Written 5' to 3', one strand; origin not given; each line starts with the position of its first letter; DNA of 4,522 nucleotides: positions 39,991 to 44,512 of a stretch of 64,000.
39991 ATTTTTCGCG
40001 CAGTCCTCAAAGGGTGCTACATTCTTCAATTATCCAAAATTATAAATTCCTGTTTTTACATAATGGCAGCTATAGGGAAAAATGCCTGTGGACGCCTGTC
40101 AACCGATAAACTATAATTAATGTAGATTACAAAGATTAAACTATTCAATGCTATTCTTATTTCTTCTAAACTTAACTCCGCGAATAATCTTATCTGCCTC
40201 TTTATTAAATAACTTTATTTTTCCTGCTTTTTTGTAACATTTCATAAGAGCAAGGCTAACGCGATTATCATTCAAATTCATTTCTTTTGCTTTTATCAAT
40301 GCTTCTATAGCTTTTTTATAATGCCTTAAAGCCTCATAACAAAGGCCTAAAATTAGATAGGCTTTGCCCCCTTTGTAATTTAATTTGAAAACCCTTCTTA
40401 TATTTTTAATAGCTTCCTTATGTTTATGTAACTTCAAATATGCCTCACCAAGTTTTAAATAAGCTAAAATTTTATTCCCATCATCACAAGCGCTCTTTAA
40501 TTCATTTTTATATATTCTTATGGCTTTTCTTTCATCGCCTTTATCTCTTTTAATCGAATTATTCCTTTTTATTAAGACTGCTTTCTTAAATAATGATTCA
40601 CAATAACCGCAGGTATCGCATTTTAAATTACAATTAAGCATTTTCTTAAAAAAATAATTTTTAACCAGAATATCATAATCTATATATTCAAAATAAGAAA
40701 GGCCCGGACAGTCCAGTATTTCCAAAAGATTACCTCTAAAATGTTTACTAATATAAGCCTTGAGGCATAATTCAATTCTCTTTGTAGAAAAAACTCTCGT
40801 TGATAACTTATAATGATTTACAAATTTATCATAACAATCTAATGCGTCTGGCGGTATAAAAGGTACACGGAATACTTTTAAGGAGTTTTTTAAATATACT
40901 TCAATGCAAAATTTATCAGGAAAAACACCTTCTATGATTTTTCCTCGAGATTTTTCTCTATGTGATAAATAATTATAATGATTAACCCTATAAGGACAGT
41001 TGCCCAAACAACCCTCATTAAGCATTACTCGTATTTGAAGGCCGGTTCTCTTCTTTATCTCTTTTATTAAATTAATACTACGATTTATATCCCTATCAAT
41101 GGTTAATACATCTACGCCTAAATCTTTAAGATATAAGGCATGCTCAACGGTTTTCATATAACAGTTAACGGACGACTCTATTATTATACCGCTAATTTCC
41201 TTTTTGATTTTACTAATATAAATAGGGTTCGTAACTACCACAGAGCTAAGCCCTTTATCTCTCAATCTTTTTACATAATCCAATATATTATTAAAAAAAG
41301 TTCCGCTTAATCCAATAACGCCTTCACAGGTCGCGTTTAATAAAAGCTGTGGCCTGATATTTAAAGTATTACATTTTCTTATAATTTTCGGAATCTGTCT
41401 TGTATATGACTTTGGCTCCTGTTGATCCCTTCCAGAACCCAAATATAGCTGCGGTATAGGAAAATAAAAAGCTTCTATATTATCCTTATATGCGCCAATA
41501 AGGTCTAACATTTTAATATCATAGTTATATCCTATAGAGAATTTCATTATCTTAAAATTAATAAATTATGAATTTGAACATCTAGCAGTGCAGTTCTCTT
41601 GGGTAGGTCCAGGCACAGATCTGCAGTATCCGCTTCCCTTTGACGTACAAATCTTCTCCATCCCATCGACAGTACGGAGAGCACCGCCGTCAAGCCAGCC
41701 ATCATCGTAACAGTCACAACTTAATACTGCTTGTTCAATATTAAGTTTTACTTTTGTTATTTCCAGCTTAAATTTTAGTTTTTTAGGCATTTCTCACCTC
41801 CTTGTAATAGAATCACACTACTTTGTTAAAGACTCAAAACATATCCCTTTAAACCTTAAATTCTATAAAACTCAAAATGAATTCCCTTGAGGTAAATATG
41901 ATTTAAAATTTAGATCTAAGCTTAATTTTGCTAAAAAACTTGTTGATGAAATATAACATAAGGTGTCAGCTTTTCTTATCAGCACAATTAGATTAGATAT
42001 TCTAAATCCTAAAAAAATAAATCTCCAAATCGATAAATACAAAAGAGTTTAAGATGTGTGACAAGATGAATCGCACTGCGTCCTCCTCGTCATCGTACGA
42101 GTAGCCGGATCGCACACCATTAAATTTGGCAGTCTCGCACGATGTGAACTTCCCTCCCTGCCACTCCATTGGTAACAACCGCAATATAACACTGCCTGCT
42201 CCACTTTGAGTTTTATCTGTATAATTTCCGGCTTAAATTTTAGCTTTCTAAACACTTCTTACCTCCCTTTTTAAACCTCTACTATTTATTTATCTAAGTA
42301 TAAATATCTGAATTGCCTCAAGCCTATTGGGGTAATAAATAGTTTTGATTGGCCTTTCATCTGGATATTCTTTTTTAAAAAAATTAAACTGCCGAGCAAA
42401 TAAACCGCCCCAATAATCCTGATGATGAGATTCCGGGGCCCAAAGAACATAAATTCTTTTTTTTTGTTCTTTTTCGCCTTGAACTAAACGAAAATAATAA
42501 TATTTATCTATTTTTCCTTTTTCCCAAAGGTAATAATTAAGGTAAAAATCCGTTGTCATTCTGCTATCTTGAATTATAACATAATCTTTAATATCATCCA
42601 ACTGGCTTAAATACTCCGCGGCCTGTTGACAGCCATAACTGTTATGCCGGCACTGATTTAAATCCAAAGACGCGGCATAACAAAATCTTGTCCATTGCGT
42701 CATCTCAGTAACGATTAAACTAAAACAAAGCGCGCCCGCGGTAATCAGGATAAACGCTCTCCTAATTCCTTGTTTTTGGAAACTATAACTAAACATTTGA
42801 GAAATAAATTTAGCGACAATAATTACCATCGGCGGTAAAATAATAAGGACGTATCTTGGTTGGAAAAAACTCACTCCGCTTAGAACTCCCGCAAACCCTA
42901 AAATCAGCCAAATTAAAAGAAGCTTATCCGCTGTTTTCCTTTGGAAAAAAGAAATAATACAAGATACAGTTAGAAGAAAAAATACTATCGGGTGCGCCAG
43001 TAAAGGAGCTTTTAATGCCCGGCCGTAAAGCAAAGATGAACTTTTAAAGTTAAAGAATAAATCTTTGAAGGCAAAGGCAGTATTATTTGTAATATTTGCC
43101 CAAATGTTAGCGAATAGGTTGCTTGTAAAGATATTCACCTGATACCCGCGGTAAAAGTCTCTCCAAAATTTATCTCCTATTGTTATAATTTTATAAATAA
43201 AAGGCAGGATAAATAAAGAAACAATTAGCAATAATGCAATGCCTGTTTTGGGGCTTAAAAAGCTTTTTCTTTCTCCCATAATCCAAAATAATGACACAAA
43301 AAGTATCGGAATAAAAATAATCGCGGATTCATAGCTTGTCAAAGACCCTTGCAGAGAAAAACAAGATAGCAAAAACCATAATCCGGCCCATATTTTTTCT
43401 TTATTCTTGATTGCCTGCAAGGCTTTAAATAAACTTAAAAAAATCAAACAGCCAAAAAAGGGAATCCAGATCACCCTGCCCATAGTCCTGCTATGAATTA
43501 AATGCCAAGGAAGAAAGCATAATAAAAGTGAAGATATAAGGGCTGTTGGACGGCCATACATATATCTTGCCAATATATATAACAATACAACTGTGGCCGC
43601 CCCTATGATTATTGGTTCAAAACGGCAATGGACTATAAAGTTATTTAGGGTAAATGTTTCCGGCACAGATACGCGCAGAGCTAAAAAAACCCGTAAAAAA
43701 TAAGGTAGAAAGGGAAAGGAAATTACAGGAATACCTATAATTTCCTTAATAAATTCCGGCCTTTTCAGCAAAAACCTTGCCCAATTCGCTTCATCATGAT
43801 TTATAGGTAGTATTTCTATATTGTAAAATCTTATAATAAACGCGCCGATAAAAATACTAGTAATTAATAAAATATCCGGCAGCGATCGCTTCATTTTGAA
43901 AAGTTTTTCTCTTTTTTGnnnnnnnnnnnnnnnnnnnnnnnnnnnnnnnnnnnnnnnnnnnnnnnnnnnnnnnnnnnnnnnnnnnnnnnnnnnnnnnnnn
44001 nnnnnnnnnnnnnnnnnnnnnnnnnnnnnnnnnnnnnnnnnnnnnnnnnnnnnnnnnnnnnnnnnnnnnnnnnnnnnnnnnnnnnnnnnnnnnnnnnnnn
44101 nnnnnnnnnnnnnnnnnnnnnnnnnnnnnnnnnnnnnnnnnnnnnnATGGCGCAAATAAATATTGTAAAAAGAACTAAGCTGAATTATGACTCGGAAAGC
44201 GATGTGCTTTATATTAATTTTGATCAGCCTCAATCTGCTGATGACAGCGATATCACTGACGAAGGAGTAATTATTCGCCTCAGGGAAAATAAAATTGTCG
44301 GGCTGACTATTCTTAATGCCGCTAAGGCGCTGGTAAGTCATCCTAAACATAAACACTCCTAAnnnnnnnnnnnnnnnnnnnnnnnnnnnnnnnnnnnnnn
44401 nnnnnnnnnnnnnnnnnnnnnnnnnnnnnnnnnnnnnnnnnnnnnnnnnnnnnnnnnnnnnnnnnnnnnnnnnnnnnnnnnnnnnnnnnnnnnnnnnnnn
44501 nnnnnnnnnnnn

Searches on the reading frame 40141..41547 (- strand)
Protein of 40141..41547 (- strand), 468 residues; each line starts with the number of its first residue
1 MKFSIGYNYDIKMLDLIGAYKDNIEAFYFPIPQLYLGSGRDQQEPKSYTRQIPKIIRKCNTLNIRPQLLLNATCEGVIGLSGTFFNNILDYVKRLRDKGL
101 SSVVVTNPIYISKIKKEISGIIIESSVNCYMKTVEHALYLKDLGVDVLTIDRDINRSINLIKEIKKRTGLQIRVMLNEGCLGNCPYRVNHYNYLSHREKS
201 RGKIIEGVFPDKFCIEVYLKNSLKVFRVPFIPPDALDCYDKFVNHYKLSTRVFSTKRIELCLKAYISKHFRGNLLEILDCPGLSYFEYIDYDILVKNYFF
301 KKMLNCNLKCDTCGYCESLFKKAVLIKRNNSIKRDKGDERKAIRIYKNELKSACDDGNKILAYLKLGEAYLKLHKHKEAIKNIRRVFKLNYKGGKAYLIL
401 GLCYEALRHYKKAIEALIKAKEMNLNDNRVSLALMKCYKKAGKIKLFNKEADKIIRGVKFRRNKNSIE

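Call 15: search_protein_families(library=pfam, proteins=[window:40141-41547:-], max_evalue=0.001)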
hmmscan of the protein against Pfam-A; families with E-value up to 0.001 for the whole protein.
window:40141-41547:- (468 aa): 11 families
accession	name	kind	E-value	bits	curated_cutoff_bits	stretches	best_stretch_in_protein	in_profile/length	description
PF00515.34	TPR_1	-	4.8e-07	29.8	27.8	0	395-424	2-31/34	Tetratricopeptide repeat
PF07719.23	TPR_2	-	1.8e-06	28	27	0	395-424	2-31/34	Tetratricopeptide repeat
PF25063.1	ARM_TT21_C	-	2.8e-06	27.8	35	1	361-431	96-167/209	Tetratricopeptide repeat protein 21 C-terminal ARM domain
PF13432.12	TPR_16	-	3.6e-06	27.7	32.7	1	364-417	1-54/65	Tetratricopeptide repeat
PF12895.13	ANAPC3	-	7.3e-06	26.6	27.2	1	362-419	26-81/82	Anaphase-promoting complex, cyclosome, subunit 3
PF13181.12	TPR_8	-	8e-06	26.1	25.7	0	395-426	2-33/34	Tetratricopeptide repeat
PF13424.12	TPR_12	-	4.7e-05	23.9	30.1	0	362-423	5-74/77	Tetratricopeptide repeat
PF01136.24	Peptidase_U32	-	9.6e-05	22.2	22.4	1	87-174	3-88/233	Peptidase family U32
PF13176.12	TPR_7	-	0.00034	20.9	27.9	0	396-427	1-34/36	Tetratricopeptide repeat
PF13174.12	TPR_6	-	0.0004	21.3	26.3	0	396-417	2-23/33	Tetratricopeptide repeat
PF13428.12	TPR_14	-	0.00085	20.2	23.5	0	396-434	3-41/44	Tetratricopeptide repeat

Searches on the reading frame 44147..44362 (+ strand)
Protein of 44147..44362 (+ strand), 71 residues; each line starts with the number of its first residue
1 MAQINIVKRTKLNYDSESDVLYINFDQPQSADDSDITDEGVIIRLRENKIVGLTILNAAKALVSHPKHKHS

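Call 10: search_protein_families(library=pfam, proteins=[window:44147-44362:+], max_evalue=0.01)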
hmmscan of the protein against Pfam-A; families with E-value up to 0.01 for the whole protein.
window:44147-44362:+ (71 aa): 1 family
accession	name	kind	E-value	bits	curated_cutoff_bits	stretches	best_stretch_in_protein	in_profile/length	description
PF10049.14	DUF2283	-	2.3e-12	47.3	23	1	11-58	1-48/49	Protein of unknown function (DUF2283)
